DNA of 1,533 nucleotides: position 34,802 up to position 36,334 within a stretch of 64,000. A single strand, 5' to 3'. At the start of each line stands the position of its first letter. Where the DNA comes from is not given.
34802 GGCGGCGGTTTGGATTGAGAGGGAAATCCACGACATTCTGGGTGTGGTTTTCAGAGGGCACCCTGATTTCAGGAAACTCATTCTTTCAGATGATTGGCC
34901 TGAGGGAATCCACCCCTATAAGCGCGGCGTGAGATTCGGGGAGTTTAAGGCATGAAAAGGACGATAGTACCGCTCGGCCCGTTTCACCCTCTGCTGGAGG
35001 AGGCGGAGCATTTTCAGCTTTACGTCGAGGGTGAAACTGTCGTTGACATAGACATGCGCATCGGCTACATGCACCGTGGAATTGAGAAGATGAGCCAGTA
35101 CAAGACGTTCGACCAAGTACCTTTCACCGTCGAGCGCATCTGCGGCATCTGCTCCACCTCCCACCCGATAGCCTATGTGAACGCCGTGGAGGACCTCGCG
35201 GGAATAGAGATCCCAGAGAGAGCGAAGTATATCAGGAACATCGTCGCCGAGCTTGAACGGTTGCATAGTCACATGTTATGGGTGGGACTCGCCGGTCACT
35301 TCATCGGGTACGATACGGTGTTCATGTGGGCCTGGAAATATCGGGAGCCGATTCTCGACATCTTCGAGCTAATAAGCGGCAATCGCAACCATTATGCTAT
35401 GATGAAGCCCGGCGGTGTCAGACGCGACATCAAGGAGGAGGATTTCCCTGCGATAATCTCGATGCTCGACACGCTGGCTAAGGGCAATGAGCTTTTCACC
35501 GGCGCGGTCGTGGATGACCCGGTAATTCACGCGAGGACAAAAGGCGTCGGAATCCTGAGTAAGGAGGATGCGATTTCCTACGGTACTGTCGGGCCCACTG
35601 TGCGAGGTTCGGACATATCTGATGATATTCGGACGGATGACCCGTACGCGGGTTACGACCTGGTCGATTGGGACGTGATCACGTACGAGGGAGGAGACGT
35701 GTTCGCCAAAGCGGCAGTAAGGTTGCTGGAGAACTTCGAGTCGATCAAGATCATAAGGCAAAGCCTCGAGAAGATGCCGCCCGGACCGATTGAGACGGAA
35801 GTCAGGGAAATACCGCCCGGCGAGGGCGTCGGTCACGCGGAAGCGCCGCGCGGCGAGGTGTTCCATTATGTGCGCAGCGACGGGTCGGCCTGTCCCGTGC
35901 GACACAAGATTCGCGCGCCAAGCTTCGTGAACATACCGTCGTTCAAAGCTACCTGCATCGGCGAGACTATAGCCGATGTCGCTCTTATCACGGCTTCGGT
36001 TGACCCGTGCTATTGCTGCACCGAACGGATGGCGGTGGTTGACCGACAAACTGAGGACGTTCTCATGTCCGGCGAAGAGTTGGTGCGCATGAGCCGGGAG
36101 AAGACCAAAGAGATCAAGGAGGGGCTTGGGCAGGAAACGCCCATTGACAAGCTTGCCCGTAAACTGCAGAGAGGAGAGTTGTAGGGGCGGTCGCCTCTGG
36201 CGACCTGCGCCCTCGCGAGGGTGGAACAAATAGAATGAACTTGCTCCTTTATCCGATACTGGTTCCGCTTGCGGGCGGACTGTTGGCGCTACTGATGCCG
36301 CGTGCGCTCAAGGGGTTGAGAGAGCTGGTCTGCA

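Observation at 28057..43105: Sigma-54-driven string coupling HydB/HydG-like, FdhA-like and HycB-like modules to a group-4 [NiFe] hydrogenase with a full Mrp antiporter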

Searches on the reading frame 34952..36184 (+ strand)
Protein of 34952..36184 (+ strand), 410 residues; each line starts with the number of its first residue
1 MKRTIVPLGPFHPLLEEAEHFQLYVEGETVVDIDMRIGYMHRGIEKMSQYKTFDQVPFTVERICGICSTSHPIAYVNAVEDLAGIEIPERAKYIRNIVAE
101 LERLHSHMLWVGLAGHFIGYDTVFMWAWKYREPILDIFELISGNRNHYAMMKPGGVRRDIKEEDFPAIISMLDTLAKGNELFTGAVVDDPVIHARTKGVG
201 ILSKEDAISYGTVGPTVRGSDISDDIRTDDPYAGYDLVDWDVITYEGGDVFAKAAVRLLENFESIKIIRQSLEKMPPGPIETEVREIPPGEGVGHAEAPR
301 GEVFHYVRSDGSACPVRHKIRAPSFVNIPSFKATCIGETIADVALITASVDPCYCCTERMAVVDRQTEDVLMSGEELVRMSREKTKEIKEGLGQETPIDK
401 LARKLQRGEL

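Call 3: search_protein_families(library=pfam, proteins=[window:34952-36184:+])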
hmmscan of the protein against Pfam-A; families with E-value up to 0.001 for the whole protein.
window:34952-36184:+ (410 aa): 2 families
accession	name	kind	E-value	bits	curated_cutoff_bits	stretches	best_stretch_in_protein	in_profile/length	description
PF00346.24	Complex1_49kDa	-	9.4e-69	231.9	24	2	118-286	2-170/271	Respiratory-chain NADH dehydrogenase, 49 Kd subunit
PF00374.24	NiFeSe_Hases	-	1.9e-17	63.9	25.8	1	42-110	1-69/508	Nickel-dependent hydrogenase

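Call 6: search_protein_families(library=ncbifam, proteins=[window:34952-36184:+])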
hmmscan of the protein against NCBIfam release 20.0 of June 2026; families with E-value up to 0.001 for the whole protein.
window:34952-36184:+ (410 aa): 15 families
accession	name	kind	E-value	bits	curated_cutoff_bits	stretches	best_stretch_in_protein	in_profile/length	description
NF004739.1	PRK06075.1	equivalog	4.6e-101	338.4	360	2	6-284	3-281/384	NADH-quinone oxidoreductase subunit D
TIGR01962.1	NuoD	equivalog_domain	1.4e-90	304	459.35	2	3-287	2-286/386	NADH dehydrogenase (quinone) subunit D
NF040602.1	F420_dehyd_FpoD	exception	3.3e-85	286.3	600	1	4-357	8-370/372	F420H2 dehydrogenase subunit FpoD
NF008974.0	PRK12322.1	equivalog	1.5e-79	267.6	522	1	5-352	8-359/366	NADH-quinone oxidoreductase subunit D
NF009808.0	PRK13292.1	equivalog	7.7e-75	252.2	1156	2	3-279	407-683/791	NADH-quinone oxidoreductase subunit B/C/D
NF005649.0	PRK07415.1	equivalog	9.1e-64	215.9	583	2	3-282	10-290/394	NAD(P)H-quinone oxidoreductase subunit H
NF008728.0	PRK11742.1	equivalog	1.6e-63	215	840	2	6-283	217-494/598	NADH-quinone oxidoreductase subunit C/D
TIGR03295.1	frhA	equivalog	4.4e-23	81.9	392.5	1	42-162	41-168/412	coenzyme F420 hydrogenase subunit alpha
NF033181.1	NiFeSe_hydrog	equivalog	1.4e-19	70.4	600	1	24-110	21-106/507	nickel-dependent hydrogenase large subunit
NF045518.1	H2_NiFeSe_large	exception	1.1e-17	64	780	1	22-110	19-106/485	NiFeSe hydrogenase large subunit HysA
NF041785.2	VhuA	equivalog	3.9e-17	61.9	800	1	31-110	29-107/418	F420-non-reducing hydrogenase Vhu subunit A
NF007778.0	PRK10467.1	equivalog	2.9e-14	52.3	969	1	30-109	27-106/567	hydrogenase 2 large subunit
NF040828.1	sulfhyd_ShyA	equivalog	4.6e-14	52.1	700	1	22-165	18-173/415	NAD(P)-dependent hydrogenase/sulfhydrogenase 2 subunit alpha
NF007550.0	PRK10170.1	equivalog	1.8e-13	49.8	1101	1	24-110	36-122/597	Ni/Fe-hydrogenase large subunit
NF040832.1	sulfhyd_HydA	equivalog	2.2e-05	23.8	880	1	24-134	22-134/426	NADPH-dependent hydrogenase/sulfhydrogenase 1 subunit alpha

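Call 9: search_solved_structures(query=window:34952-36184:+, max_evalue=1e-20)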
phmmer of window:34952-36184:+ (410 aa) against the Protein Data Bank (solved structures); distinct sequences matched with E-value up to 1e-20: 54.
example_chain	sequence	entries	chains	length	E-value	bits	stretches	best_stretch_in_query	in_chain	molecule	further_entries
6cfw_L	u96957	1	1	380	5e-87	295.5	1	6-359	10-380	Membrane-bound hydrogenase subunit alpha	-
7z0s_E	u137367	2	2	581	2.1e-85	290.1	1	2-384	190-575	Formate hydrogenlyase subunit 5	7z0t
2fug_4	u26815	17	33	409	2.8e-70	240.3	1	7-289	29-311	NADH-quinone oxidoreductase chain 4 | NADH-QUINONE OXIDOREDUCTASE SUBUNIT 4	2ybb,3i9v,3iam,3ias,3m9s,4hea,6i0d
7q5y_B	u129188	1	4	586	3.9e-62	213.4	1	5-295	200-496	NADH-quinone oxidoreductase subunit C/D 2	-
8ba0_D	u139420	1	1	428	3.3e-58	200.5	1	6-290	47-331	Complex I-49kD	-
8b9z_D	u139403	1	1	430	3.3e-58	200.5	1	6-290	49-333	Complex I-49kD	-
8e9g_D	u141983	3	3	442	3.5e-58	200.4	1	3-282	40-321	NADH-quinone oxidoreductase subunit D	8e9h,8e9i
7eu3_H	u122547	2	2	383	4.4e-58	200.1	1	5-286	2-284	NAD(P)H-quinone oxidoreductase subunit H, chloroplastic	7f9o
8esw_S2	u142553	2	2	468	4.8e-58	200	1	6-290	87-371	Complex I-49kD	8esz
9iho_D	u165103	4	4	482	1.2e-57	198.7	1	6-290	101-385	NUCM (49 kDa) subunit of mitochondrial NADH:ubiquinone oxidoreductase (Complex I)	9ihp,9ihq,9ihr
7zm7_C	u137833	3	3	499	2.4e-57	197.7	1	5-306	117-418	NADH-ubiquinone oxidoreductase 49 kDa subunit-like protein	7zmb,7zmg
6h8k_C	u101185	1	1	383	4.6e-56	193.5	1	7-287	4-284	NUCM protein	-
6gcs_C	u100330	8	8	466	6.1e-56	193.1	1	6-287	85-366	49-KDA PROTEIN (NUCM) | Subunit NUCM of NADH:Ubiquinone Oxidoreductase (Complex I) | NUCM protein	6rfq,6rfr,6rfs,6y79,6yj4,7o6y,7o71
6hum_H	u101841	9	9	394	7.7e-56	192.7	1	5-282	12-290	NAD(P)H-quinone oxidoreductase subunit H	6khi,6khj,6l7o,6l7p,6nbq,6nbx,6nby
7dgq_B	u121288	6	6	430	2.6e-55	191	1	7-291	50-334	NADH dehydrogenase [ubiquinone] iron-sulfur protein 2, mitochondrial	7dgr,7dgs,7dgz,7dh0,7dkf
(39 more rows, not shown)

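Call 11: find_related_loci(query=window:34952-36184:+, collection=genome_contigs, flank=10000)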
Query window:34952-36184:+ (410 aa) in genome_contigs; peptide patterns used: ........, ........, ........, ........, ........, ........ (x = any residue, [..] = any of these).
600 stretches matched a pattern (row limit reached: there are more); 585 encode a relative of the query (tblastn E <= 1e-3); the best 80 are kept; 80 distinct loci.
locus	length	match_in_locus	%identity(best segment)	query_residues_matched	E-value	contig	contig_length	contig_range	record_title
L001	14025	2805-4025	71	1-407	0e+0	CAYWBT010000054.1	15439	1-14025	MAG TPA_asm: uncultured bacterium isolate SRP178699_co2_98 genome assembly, contig: NODE_3136_length_15439_cov_4.509555,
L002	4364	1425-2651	69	1-409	0e+0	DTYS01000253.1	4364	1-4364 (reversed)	MAG TPA_asm: Candidatus Latescibacterota bacterium isolate UWMA-0227 k99_331281, whole genome shotgun sequence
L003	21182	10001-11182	69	6-396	0e+0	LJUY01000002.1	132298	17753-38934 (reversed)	MAG: candidate division Zixibacteria bacterium SM23_81 WORSMTZ_46, whole genome shotgun sequence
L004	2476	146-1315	68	6-392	0e+0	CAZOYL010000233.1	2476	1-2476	MAG TPA_asm: uncultured Gemmatimonadota bacterium isolate SRP214966_co2_43 genome assembly, contig: NODE_104163_length_2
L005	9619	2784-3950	66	2-390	0e+0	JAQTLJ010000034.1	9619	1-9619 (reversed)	MAG: Candidatus Margulisiibacteriota bacterium isolate STA_14 NODE_14751_length_9619_cov_2.716393_Sandtown_A, whole geno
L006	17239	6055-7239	67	3-394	0e+0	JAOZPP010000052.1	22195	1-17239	MAG: bacterium isolate GMC4.metabat2.244 GMC4_2056_length_22195_cov_22.043135, whole genome shotgun sequence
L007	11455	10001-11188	67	2-395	0e+0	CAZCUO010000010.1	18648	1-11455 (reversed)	MAG TPA_asm: uncultured bacterium isolate binchicken_co25_128 genome assembly, contig: k141_155208, whole genome shotgun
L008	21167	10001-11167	67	1-389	0e+0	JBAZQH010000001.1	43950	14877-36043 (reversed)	MAG: Candidatus Margulisiibacteriota bacterium isolate SO_2017_SWC_49 scaffold_774_c1_LP-4_2017, whole genome shotgun se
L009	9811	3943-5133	68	2-396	0e+0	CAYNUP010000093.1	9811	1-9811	MAG TPA_asm: uncultured bacterium isolate SRP231805_co4_9 genome assembly, contig: k141_275736, whole genome shotgun seq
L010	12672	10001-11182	65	2-395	0e+0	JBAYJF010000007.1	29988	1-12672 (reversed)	MAG: Candidatus Margulisiibacteriota bacterium isolate SO_2016_GW1_49 scaffold02760_OW334_2016, whole genome shotgun seq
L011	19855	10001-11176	66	1-392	0e+0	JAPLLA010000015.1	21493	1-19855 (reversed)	MAG: Candidatus Saganbacteria bacterium isolate LacPavin_0419_WC90_MAG_42_8 LacPavin_0419_WC90_scaffold_513841, whole ge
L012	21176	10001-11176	66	7-395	0e+0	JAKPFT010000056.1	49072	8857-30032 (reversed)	MAG: bacterium isolate JPMR_metabat.36 k141_909915, whole genome shotgun sequence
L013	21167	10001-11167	65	4-392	0e+0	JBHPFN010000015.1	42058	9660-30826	Candidatus Omnitrophota bacterium isolate SAG AM-311-J20 NODE_15_length_42058_cov_33.033260, whole genome shotgun sequen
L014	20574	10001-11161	65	1-388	1e-180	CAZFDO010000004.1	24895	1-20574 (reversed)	MAG TPA_asm: uncultured Clostridia bacterium isolate SRP256446_co1_94 genome assembly, contig: NODE_504_length_24895_cov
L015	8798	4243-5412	66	3-392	2e-180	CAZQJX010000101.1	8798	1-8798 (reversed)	MAG TPA_asm: uncultured bacterium isolate binchicken_co6_402 genome assembly, contig: NODE_10106_length_8798_cov_7.58023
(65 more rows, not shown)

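Call 26: list_cluster_members(proteins=[P0001, window:34952-36184:+, window:29278-30333:+])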
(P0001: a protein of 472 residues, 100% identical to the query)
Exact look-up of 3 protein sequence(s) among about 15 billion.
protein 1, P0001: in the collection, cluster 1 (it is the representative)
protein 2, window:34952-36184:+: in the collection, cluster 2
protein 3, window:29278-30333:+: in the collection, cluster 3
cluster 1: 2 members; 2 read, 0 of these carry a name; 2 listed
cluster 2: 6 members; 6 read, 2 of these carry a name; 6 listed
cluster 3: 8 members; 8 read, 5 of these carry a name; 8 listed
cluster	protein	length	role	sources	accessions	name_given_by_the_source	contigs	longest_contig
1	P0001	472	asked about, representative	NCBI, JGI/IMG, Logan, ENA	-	-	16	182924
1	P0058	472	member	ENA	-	-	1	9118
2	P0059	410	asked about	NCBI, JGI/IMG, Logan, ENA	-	-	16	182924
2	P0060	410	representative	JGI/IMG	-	membrane-bound hydrogenase subunit alpha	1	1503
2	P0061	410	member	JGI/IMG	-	NADH-quinone oxidoreductase subunit D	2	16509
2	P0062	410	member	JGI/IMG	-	-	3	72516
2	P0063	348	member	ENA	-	-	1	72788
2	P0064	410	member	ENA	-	-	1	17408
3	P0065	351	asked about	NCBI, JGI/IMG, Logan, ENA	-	-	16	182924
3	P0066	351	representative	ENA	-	-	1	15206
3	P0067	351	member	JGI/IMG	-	ferredoxin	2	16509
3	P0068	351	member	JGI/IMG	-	ferredoxin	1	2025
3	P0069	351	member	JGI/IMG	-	sulfhydrogenase subunit beta (sulfur reductase)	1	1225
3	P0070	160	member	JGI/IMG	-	succinate dehydrogenase/fumarate reductase-like Fe-S protein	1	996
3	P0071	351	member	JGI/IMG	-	sulfhydrogenase subunit beta (sulfur reductase)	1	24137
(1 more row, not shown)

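Call 69: search_solved_structures(query=window:34952-36184:+, max_evalue=1e-80, show_alignments=2)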
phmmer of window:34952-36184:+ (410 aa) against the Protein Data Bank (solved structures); distinct sequences matched with E-value up to 1e-80: 2.
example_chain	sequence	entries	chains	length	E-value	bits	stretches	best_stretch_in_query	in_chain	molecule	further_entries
6cfw_L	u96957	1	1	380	5e-87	295.5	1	6-359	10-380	Membrane-bound hydrogenase subunit alpha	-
7z0s_E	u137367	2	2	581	2.1e-85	290.1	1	2-384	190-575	Formate hydrogenlyase subunit 5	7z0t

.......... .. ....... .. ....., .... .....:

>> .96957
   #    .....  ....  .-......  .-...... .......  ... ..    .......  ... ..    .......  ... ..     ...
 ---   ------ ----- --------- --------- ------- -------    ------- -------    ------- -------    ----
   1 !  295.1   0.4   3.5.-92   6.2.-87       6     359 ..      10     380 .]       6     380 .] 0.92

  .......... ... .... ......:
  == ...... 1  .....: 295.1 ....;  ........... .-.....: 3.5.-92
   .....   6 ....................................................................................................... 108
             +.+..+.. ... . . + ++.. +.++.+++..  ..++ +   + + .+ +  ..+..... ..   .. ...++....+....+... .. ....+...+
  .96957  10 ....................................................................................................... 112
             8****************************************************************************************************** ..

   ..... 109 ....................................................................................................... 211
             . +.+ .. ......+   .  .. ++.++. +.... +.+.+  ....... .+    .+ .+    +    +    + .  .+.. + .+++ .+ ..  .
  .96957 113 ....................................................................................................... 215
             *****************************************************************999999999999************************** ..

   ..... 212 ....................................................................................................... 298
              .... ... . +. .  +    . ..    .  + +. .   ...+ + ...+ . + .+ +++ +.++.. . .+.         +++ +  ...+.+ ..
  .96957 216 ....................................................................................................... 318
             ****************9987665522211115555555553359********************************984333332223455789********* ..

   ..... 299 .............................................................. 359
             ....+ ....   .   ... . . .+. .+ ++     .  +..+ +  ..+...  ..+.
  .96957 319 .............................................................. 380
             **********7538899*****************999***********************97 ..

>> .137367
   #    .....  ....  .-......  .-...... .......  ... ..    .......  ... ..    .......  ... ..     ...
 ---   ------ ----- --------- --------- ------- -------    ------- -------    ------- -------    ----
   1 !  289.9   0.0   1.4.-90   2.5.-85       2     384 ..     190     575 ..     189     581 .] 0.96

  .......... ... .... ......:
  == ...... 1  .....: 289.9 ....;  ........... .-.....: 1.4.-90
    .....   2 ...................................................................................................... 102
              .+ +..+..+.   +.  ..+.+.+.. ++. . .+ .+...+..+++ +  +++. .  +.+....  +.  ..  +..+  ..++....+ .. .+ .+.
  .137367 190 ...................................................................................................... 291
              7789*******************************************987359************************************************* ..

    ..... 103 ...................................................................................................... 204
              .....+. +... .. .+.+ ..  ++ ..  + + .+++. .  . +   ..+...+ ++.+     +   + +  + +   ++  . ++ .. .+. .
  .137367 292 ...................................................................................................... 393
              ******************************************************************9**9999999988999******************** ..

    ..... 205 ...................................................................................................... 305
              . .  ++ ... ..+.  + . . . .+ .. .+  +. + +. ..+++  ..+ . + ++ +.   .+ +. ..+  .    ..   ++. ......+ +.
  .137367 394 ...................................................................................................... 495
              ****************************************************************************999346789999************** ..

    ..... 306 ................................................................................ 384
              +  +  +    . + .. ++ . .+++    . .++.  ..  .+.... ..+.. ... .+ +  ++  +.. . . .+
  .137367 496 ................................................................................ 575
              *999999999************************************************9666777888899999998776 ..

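Call 71: find_homologous_proteins(query=window:34952-36184:+, max_evalue=1e-100)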
Query window:34952-36184:+ (410 aa): 6833 proteins with E <= 1e-100 among 8000 candidates; the best 120 are listed.
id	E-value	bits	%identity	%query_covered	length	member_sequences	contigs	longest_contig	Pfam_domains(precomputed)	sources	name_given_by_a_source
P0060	9.3e-260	879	92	100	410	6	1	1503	PF00374.25,PF00346.25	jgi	jgi:membrane-bound hydrogenase subunit alpha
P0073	2.2e-242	822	86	100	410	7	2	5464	PF00374.25,PF00346.25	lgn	-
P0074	5.8e-241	817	86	99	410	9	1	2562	PF00374.25,PF00346.25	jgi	-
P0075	1.8e-234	796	84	99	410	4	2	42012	PF00374.25,PF00346.25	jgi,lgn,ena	-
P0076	1.4e-210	717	74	99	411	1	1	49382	PF00374.25,PF00346.25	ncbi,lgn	-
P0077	1.7e-210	717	74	99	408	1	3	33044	PF00374.25,PF00346.25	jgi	-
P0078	1.3e-209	714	73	99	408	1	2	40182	PF00374.25,PF00346.25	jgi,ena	-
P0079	8.9e-209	711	72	100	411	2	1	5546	PF00374.25,PF00346.25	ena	-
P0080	3.3e-208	709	73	99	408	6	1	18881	PF00374.25,PF00346.25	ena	-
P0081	4.5e-208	709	72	99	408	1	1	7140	PF00374.25,PF00346.25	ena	-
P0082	5.3e-207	706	72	100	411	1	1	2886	PF00374.25,PF00346.25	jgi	-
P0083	5.1e-206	702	72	100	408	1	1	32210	PF00374.25,PF00346.25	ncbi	ncbi:MAG: nickel-dependent hydrogenase large subunit [Planctomycetota bacterium]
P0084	9.2e-206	701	72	99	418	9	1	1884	PF00374.25,PF00346.25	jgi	-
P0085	2.9e-205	700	71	99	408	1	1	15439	PF00374.25,PF00346.25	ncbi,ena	-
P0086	6.5e-205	699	71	100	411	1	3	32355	PF00374.25,PF00346.25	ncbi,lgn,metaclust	metaclust:status=active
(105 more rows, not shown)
